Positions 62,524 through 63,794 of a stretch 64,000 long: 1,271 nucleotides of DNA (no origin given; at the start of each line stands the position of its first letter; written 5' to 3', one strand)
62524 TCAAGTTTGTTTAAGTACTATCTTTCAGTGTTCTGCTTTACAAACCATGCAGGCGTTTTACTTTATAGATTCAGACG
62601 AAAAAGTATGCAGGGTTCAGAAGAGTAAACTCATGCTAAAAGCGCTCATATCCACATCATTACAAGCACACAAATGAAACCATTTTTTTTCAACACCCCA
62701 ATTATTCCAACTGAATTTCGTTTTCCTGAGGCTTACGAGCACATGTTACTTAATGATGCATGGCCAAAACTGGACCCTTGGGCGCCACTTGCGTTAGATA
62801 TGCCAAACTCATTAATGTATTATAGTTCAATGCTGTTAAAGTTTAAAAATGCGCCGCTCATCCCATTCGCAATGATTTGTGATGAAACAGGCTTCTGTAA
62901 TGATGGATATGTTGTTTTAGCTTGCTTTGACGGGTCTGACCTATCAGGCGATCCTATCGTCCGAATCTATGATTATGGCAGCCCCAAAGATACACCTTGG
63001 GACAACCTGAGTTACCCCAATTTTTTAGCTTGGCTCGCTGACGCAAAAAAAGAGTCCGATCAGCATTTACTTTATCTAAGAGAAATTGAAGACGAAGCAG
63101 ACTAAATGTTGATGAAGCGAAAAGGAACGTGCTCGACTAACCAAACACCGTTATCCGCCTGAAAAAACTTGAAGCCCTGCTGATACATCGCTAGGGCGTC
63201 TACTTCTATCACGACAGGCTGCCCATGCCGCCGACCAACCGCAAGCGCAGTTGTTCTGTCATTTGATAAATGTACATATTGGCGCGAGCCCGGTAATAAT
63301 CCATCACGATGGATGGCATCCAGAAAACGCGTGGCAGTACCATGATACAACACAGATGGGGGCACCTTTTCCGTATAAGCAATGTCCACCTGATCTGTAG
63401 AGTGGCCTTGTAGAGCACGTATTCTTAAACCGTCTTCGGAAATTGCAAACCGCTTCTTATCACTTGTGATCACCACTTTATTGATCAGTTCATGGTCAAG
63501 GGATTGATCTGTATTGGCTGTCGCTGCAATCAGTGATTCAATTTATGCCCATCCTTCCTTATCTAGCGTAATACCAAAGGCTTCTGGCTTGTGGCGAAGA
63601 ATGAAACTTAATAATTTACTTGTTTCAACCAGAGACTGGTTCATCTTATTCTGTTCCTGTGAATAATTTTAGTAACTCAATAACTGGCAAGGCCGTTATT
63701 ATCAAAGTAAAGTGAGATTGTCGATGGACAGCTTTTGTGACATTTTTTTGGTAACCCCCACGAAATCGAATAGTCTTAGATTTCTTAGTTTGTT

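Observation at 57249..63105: IS3-scarred, low-GC array of ATGA-coupled small ORF pairs resembling orphan toxin-C-terminus/immunity cassettes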

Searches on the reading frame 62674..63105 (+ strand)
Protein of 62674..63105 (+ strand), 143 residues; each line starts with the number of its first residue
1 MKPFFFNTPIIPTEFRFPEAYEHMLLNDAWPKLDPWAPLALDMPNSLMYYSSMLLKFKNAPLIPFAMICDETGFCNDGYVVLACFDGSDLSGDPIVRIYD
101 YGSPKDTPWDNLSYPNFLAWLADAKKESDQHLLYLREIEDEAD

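Call 7: search_protein_families(library=pfam, max_evalue=0.1, proteins=[window:62674-63105:+])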
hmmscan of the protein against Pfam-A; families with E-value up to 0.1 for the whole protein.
window:62674-63105:+ (143 aa): 0 families

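Call 10: find_encoding_contigs(protein=window:62674-63105:+, flank=10000, max_places=6)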
Protein window:62674-63105:+ (143 aa): no gene with exactly this product is on record in the collection.

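Call 22: search_protein_families(library=ncbifam, max_evalue=0.1, proteins=[window:62674-63105:+])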
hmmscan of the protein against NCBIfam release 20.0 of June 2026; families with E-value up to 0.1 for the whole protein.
window:62674-63105:+ (143 aa): 1 family
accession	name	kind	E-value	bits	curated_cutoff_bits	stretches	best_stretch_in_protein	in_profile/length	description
NF008497.0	PRK11408.1-4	equivalog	0.0039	16.4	475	1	86-140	118-172/228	hypothetical protein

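Call 46: search_protein_families(library=pfam, alignment_id=A2, max_evalue=0.01)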
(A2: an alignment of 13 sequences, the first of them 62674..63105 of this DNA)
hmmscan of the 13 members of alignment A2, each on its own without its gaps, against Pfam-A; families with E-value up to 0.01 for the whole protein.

A. member 1, window:62674-63105:+ (143 aa): 0 families

B. families by the number of members that match (of 13 scanned): 1 family
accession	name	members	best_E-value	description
PF14568.11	SUKH_6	1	0.0033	SMI1-KNR4 cell-wall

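Call 64: search_solved_structures(query=A2, max_evalue=1)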
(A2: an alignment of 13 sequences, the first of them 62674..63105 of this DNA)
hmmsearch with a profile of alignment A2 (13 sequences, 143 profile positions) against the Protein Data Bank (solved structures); distinct sequences matched with E-value up to 1: 1.
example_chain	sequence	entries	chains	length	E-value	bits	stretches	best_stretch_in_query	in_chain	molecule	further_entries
2yqi_A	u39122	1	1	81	0.47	13.4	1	85-140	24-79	High mobility group protein B3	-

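Call 70: predict_structure(alignment_id=A2)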
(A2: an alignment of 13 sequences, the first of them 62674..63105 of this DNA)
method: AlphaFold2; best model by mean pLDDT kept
length: 143 residues; sequences in the alignment: 13
mean_pLDDT: 88.6   pTM: 0.85
mean pLDDT of the five models: 88.6, 86.6, 86.2, 84.9, 84.0
residues with pLDDT >= 90: 84; 70-90: 54; 50-70: 5; < 50: 0
segments of 3 or more residues with pLDDT < 50: none
pLDDT, mean of each block of 10 residues (from residue 1): 71 90 92 92 91 90 92 78 94 96 86 96 94 84 70
secondary structure, 60 per line:
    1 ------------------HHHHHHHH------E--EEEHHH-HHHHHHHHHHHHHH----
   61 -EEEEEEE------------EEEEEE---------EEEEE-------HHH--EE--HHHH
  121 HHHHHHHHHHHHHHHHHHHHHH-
elements in order: H19-26 E36-38 H43-56 E62-68 E81-86 E96-100 H117-142

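Call 86: find_related_loci(query=A2, collection=metagenome_contigs, flank=6000)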
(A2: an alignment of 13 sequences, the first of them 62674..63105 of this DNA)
Query A2 (143 aa) in metagenome_contigs; peptide patterns used: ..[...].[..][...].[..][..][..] (x = any residue, [..] = any of these).
112 stretches matched a pattern; 25 encode a relative of the query (tblastn E <= 1e-3); 25 distinct loci.
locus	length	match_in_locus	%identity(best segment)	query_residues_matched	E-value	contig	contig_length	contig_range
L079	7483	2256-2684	66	1-143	6e-64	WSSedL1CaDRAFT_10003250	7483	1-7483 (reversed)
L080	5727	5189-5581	61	1-131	3e-54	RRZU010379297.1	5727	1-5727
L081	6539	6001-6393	61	1-131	3e-54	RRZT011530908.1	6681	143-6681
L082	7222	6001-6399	60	1-133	2e-53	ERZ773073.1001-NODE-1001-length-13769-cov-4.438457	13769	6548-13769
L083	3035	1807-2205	60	1-133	5e-53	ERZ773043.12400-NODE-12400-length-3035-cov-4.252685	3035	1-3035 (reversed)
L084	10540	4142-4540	59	1-133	4e-52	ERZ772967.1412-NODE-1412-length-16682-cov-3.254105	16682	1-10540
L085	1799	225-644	59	1-140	2e-52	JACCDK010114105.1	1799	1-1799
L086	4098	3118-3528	52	1-143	2e-47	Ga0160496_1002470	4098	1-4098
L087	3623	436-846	56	2-139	3e-45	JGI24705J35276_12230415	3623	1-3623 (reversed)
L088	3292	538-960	52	1-141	1e-44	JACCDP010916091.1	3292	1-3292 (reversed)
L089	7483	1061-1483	52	1-143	3e-44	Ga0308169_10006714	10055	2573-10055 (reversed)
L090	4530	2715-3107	51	1-131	3e-42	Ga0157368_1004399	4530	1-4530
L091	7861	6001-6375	55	4-128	1e-41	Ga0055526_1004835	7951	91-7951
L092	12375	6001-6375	55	4-128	1e-41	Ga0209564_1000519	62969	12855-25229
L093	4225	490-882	52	1-131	8e-42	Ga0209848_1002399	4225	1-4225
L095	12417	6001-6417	52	1-141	2e-41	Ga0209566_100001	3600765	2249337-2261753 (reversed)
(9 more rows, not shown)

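Call 100: search_dna_similar(query=window:62674-63105:+, collection=plasmids, mode=protein, max_rows=15, max_evalue=0.001)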
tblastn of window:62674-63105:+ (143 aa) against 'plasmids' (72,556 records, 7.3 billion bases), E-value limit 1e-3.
Records with a match: 13; places in all: 13; records where one place covers at least 80% of the query: 13.
Best place of each record, by identity: <60% 13.
By first word of the organism name: Ralstonia 12; Rahnella 1.
By predicted mobility (MOB-suite, as given by PLSDB): non-mobilizable 7; mobilizable 6.
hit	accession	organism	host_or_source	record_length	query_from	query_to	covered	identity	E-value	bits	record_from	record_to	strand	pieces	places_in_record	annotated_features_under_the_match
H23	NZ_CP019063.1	Rahnella sikkimica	bacteria,soil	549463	1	141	99%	50.4%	2e-38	144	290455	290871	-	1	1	hypothetical protein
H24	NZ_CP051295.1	Ralstonia solanacearum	Plantain,cell culture,stem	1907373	1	142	99%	47.9%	3e-33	129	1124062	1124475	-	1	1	none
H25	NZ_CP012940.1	Ralstonia solanacearum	plantain,cell culture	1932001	1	142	99%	47.9%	3e-33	129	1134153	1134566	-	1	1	none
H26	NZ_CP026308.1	Ralstonia solanacearum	Musa sp.,pure culture,plants with Moko ...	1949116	1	142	99%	47.9%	3e-33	129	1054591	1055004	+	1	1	none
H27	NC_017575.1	Ralstonia solanacearum Po82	-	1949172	1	142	99%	47.9%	3e-33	129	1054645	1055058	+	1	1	none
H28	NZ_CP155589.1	Ralstonia solanacearum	Musa sp.,cell culture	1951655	1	142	99%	47.9%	3e-33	129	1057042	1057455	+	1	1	none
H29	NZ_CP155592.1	Ralstonia solanacearum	Musa sp.,cell culture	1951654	1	142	99%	47.9%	3e-33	129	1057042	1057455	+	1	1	none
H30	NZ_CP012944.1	Ralstonia solanacearum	Cucumis sativus,cell culture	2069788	1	142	99%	47.9%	3e-33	129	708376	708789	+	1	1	none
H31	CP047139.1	Ralstonia solanacearum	Potato,Single cell,tuber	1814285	1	142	99%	47.2%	3e-34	132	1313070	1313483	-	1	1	hypothetical protein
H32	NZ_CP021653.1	Ralstonia solanacearum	Solanum lycopersicum,Tomato with ...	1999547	1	142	99%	47.2%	3e-34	132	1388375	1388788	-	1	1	none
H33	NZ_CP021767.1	Ralstonia solanacearum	Solanum lycopersicum,Tomato with ...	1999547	1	142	99%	47.2%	3e-34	132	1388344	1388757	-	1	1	none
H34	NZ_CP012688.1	Ralstonia solanacearum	Solanum commersonii,whole organism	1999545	1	142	99%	47.2%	3e-34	132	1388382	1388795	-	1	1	none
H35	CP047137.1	Ralstonia solanacearum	Potato,Single cell,tuber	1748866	1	142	99%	47.2%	6e-34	131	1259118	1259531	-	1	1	hypothetical protein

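Call 101: get_annotated_region(hit=H27, flank=7000)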
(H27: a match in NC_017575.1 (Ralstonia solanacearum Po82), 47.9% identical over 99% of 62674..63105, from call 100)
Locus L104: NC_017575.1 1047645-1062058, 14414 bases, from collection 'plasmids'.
description: Ralstonia solanacearum Po82 megaplasmid, complete sequence
organism: Ralstonia solanacearum Po82 (NCBI taxid 1031711)
taxonomy: Bacteria; Pseudomonadota; Betaproteobacteria; Burkholderiales; Burkholderiaceae; Ralstonia; Ralstonia solanacearum; Ralstonia solanacearum Po82
host: -; source: -; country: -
typing (MOB-suite, as given by PLSDB): non-mobilizable
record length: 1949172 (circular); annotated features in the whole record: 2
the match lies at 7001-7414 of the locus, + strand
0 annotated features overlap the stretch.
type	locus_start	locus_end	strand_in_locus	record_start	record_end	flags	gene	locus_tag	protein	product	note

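Call 102: get_annotated_region(hit=H23, flank=7000)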
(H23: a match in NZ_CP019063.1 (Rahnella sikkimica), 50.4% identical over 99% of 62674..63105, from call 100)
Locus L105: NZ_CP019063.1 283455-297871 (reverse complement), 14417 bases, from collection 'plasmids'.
description: Rahnella sikkimica strain ERMR1:05 plasmid unnamed1, complete sequence
organism: Rahnella sikkimica (NCBI taxid 1805933)
taxonomy: Bacteria; Pseudomonadota; Gammaproteobacteria; Enterobacterales; Yersiniaceae; Rahnella; Rahnella sikkimica
host: -; source: bacteria,soil; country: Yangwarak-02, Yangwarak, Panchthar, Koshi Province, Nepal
typing (MOB-suite, as given by PLSDB): non-mobilizable; replicon rep_cluster_1067
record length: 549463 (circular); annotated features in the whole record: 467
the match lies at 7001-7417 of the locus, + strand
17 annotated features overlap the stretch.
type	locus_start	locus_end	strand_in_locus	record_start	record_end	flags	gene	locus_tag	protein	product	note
CDS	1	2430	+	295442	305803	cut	-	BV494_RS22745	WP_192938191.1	hemagglutinin repeat-containing protein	-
CDS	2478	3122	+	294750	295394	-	-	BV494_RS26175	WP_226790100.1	VENN motif pre-toxin domain-containing protein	-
CDS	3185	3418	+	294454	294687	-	-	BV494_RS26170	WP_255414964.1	polymorphic toxin type 28 domain-containing protein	-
CDS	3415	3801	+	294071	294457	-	-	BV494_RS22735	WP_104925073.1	contact-dependent growth inhibition system immunity protein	-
CDS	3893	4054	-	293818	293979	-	-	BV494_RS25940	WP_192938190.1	hypothetical protein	-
CDS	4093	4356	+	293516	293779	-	-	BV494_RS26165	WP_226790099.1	hypothetical protein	-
CDS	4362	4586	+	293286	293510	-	-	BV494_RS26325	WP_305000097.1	VENN motif pre-toxin domain-containing protein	-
CDS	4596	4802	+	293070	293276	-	-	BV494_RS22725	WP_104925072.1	hypothetical protein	-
CDS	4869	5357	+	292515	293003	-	-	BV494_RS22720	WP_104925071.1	hypothetical protein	-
CDS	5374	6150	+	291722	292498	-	-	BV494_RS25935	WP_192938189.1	VENN motif pre-toxin domain-containing protein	-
CDS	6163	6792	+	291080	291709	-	-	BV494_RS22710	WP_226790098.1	SMI1/KNR4 family protein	GO:0042546 - cell wall biogenesis [Evidence IEA]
CDS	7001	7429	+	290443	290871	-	-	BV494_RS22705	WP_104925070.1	hypothetical protein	-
CDS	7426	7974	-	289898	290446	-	-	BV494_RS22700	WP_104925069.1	RNA 2'-phosphotransferase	-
CDS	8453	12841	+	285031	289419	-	-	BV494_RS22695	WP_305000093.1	hemagglutinin repeat-containing protein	-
CDS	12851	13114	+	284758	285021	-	-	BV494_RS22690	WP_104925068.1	hypothetical protein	-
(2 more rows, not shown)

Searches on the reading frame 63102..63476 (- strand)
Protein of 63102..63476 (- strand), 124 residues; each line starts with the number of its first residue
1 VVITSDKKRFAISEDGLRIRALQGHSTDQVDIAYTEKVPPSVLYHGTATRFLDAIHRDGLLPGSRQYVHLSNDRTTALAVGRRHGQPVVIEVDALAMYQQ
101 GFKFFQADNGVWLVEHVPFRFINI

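Call 7: search_protein_families(library=pfam, max_evalue=0.1, proteins=[window:63102-63476:-])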
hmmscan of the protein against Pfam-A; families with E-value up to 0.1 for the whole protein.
window:63102-63476:- (124 aa): 3 families
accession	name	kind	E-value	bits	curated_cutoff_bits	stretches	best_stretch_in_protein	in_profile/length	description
PF01885.22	PTS_2-RNA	-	5.9e-30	105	26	1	1-115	55-176/177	RNA 2'-phosphotransferase, Tpt1 / KptA family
PF22531.2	DUF7002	-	0.068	13.2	27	1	42-86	2-48/195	Family of unknown function (DUF7002)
PF23764.1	Beta-barrel_GLAA-B_II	-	0.085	13.5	28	0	99-120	11-32/67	GLAA-B beta-barrel domain II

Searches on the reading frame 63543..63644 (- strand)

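Call 50: search_protein_families(library=pfam, max_evalue=1, proteins=[window:63543-63644:-])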
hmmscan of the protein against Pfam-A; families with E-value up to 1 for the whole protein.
window:63543-63644:- (33 aa): 1 family
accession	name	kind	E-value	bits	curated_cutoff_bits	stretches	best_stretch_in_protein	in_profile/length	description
PF01885.22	PTS_2-RNA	-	4.6e-07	30.5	26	1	5-33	3-31/177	RNA 2'-phosphotransferase, Tpt1 / KptA family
